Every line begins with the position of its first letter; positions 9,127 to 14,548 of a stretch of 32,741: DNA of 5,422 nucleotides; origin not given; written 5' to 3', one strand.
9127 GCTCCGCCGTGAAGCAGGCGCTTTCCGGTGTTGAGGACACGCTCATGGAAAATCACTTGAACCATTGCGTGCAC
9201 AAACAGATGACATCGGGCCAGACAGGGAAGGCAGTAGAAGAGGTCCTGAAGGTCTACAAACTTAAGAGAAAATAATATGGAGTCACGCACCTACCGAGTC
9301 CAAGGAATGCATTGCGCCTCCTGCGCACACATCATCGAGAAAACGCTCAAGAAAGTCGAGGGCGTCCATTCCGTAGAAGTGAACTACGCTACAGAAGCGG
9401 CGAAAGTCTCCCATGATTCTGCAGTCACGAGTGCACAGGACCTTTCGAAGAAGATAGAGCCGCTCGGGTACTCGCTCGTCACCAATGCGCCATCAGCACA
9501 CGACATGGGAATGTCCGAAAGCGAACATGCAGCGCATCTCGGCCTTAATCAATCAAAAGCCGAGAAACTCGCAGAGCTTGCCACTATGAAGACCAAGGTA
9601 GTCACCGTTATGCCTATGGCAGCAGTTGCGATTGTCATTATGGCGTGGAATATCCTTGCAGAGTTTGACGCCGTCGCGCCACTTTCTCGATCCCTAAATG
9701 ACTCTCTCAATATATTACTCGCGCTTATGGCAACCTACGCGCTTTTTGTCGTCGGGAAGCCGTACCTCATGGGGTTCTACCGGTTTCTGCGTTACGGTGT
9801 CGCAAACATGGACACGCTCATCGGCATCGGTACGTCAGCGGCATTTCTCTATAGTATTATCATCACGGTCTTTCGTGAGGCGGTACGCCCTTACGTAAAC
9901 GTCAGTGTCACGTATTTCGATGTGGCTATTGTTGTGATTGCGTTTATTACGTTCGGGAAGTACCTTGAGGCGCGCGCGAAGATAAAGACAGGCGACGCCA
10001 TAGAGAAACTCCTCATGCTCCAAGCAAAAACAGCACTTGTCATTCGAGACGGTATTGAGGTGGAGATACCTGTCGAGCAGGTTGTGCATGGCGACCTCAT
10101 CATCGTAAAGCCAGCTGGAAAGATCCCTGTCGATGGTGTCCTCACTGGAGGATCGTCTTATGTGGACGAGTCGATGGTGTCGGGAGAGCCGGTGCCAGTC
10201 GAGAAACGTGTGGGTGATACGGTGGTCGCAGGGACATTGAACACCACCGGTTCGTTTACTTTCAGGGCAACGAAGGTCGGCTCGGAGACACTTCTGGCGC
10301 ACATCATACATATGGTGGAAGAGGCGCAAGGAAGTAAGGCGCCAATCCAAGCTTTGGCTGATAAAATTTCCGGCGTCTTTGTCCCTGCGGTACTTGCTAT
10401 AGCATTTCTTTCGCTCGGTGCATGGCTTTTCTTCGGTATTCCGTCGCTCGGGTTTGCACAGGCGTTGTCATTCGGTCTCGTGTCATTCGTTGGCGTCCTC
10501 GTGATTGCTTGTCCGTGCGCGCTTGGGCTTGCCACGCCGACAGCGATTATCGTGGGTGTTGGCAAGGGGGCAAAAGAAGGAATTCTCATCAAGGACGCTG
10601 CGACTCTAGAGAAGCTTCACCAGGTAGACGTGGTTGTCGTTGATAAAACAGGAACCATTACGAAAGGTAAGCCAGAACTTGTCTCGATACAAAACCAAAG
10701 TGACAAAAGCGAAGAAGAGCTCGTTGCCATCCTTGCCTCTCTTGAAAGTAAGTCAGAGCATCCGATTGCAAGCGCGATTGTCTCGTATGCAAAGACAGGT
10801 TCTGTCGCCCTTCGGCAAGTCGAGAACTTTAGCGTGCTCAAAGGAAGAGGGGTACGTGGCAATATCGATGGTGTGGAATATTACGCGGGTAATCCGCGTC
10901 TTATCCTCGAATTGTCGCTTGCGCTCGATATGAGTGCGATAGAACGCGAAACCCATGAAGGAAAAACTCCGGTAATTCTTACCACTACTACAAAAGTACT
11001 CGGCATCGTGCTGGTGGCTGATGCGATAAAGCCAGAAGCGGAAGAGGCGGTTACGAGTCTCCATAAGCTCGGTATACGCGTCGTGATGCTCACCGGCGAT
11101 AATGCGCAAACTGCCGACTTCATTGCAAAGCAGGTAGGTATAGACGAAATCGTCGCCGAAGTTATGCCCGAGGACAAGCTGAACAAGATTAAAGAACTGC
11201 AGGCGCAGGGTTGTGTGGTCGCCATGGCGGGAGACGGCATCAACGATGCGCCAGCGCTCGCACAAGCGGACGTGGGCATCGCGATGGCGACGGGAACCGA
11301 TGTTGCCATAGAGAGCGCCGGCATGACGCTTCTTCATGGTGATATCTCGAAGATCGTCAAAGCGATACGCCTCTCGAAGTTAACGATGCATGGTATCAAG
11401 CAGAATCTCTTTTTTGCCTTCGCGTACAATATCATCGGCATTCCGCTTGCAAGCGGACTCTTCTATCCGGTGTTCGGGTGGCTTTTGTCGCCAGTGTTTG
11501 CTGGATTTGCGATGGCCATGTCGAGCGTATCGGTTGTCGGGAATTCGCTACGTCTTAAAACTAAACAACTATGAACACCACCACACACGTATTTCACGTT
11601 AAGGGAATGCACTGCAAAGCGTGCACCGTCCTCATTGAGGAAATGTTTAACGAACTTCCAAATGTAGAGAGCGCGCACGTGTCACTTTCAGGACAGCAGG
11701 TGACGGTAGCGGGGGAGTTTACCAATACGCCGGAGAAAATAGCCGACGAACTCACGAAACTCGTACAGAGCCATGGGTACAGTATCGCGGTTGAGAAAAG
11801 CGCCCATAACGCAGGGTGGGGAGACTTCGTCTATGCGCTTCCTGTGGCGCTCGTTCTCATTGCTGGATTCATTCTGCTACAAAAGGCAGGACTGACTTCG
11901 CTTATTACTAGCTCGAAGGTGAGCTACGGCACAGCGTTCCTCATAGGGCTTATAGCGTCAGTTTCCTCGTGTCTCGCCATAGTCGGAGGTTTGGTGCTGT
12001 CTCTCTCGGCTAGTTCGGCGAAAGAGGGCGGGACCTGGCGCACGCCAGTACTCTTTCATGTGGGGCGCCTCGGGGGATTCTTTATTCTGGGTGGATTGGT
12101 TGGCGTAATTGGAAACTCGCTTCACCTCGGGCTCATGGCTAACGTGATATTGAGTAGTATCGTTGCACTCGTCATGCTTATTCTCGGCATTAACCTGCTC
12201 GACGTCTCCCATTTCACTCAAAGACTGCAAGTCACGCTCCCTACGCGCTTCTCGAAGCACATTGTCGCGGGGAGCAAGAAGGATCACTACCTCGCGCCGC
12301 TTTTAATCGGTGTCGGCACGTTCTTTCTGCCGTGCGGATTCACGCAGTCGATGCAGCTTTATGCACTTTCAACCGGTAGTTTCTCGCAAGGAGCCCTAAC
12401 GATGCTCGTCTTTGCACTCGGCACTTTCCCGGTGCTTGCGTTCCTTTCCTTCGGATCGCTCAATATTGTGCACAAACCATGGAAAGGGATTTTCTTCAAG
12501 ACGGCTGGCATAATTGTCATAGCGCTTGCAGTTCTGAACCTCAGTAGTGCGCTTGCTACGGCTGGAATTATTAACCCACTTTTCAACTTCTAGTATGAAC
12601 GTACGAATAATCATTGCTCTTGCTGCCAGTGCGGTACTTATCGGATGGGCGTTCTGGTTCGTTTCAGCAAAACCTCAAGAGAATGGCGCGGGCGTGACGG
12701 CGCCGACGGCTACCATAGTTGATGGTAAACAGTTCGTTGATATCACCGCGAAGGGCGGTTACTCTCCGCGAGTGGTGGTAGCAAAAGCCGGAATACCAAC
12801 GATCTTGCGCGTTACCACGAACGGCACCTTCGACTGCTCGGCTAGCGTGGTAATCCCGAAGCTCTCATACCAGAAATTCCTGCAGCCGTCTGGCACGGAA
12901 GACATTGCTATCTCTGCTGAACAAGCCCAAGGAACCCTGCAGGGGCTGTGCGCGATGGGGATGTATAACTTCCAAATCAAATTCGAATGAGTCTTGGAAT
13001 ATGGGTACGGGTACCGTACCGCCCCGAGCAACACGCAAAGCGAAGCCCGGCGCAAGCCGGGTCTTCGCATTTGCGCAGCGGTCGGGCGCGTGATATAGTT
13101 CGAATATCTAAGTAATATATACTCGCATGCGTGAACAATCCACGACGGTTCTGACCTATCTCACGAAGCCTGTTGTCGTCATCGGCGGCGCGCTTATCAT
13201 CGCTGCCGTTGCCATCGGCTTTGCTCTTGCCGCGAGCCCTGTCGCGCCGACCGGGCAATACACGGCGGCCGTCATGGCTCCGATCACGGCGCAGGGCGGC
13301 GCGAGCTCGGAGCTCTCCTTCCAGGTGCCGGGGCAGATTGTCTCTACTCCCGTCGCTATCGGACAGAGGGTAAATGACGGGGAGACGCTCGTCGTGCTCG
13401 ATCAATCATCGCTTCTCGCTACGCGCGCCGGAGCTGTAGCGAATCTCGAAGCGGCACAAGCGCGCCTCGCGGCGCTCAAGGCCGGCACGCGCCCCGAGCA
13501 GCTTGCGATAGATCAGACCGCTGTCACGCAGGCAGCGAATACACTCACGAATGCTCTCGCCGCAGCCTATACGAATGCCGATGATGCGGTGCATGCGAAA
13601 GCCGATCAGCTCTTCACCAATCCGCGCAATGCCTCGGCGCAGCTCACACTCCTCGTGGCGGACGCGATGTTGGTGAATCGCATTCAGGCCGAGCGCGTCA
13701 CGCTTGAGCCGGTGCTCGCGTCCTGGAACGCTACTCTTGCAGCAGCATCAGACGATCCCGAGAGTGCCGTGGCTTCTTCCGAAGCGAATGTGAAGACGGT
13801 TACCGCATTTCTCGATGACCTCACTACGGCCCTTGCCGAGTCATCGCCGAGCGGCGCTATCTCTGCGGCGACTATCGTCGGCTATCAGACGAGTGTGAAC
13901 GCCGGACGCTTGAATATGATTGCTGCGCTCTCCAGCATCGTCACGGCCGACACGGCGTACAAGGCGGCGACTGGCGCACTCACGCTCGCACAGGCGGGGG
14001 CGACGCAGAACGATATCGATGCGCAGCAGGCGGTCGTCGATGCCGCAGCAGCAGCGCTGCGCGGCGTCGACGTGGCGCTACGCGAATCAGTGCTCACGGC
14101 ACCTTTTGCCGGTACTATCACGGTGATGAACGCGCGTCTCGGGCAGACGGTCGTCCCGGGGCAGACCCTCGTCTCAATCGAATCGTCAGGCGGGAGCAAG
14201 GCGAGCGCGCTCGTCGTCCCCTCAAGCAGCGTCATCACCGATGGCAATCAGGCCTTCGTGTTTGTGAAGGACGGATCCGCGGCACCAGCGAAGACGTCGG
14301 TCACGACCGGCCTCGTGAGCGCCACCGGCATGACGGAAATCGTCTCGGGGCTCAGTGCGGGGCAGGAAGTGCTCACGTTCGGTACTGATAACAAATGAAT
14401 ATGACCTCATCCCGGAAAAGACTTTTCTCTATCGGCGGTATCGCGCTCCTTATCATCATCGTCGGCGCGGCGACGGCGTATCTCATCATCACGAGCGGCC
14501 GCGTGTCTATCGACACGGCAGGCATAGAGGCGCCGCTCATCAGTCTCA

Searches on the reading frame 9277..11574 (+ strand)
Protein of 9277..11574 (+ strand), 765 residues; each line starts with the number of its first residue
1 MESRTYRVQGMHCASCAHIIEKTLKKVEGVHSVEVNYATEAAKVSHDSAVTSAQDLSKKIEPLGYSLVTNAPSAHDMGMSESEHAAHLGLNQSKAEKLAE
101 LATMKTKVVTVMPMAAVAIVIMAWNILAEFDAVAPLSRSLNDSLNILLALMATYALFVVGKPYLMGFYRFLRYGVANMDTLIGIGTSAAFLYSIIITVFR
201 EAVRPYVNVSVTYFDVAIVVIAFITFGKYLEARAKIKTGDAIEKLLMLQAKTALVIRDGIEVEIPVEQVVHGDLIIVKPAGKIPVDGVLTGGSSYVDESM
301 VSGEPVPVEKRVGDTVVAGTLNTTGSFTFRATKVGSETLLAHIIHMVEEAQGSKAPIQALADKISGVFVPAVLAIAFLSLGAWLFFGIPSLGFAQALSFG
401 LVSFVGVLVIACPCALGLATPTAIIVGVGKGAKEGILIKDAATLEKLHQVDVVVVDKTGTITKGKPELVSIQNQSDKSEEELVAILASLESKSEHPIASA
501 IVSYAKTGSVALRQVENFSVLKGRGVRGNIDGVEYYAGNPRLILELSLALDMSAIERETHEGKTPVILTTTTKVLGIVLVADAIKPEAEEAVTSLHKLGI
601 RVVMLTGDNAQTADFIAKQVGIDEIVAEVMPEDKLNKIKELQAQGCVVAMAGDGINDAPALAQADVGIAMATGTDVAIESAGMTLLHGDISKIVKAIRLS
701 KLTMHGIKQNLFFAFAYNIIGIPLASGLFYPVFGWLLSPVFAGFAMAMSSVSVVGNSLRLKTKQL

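Call 7: search_protein_families(library=pfam, proteins=[window:9277-11574:+])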
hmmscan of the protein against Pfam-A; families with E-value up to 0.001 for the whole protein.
window:9277-11574:+ (765 aa): 6 families
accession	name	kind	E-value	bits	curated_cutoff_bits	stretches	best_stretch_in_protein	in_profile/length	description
PF00122.25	E1-E2_ATPase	-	4.1e-54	183.3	28.1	1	248-433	2-180/181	E1-E2 ATPase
PF00702.32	Hydrolase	-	1.2e-36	127.4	26.4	1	450-665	1-191/191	haloacid dehalogenase-like hydrolase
PF00403.32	HMA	-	4.3e-17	62.7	24.8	1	5-65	1-61/62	Heavy-metal-associated domain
PF08282.18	Hydrolase_3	-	1e-05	25.9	20.9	0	641-687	199-245/255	haloacid dehalogenase-like hydrolase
PF12710.13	HAD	-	0.00012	23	27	1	553-661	55-188/189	haloacid dehalogenase-like hydrolase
PF19803.4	DUF6286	-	0.00027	21.8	35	0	9-61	33-85/108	Family of unknown function (DUF6286)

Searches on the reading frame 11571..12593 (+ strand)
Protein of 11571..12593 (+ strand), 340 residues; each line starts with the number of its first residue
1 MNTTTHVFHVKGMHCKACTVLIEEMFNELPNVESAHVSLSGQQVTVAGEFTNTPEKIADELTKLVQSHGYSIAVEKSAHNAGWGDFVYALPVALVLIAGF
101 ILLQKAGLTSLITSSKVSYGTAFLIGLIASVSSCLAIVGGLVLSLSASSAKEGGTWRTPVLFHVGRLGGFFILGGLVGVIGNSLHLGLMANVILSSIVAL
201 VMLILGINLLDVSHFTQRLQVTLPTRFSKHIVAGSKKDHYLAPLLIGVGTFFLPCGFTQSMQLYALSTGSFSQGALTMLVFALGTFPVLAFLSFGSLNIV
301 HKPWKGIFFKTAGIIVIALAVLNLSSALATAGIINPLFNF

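Call 7: search_protein_families(library=pfam, proteins=[window:11571-12593:+])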
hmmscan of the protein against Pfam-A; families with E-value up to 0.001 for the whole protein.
window:11571-12593:+ (340 aa): 2 families
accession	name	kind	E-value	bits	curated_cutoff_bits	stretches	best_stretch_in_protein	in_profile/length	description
PF13386.12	DsbD_2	-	8.4e-30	104.6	24.9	1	121-321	1-198/199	Cytochrome C biogenesis protein transmembrane region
PF00403.32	HMA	-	2.2e-10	41.2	24.8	1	7-63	1-58/62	Heavy-metal-associated domain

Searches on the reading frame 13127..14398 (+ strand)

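Call 65: search_protein_families(library=pfam, proteins=[window:13127-14398:+])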
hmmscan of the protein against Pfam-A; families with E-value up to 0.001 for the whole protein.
window:13127-14398:+ (423 aa): 3 families
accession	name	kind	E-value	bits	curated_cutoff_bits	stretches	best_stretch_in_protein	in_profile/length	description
PF16576.10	HlyD_D23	-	2.4e-05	24.2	30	0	242-352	27-140/214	Barrel-sandwich domain of CusB or HlyD membrane-fusion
PF13437.12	HlyD_3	-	3.6e-05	24.9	22.2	0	322-388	1-69/106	HlyD family secretion protein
PF13533.13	Biotin_lipoyl_2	-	0.00028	21.1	29.8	0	62-92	2-32/32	Biotin-lipoyl like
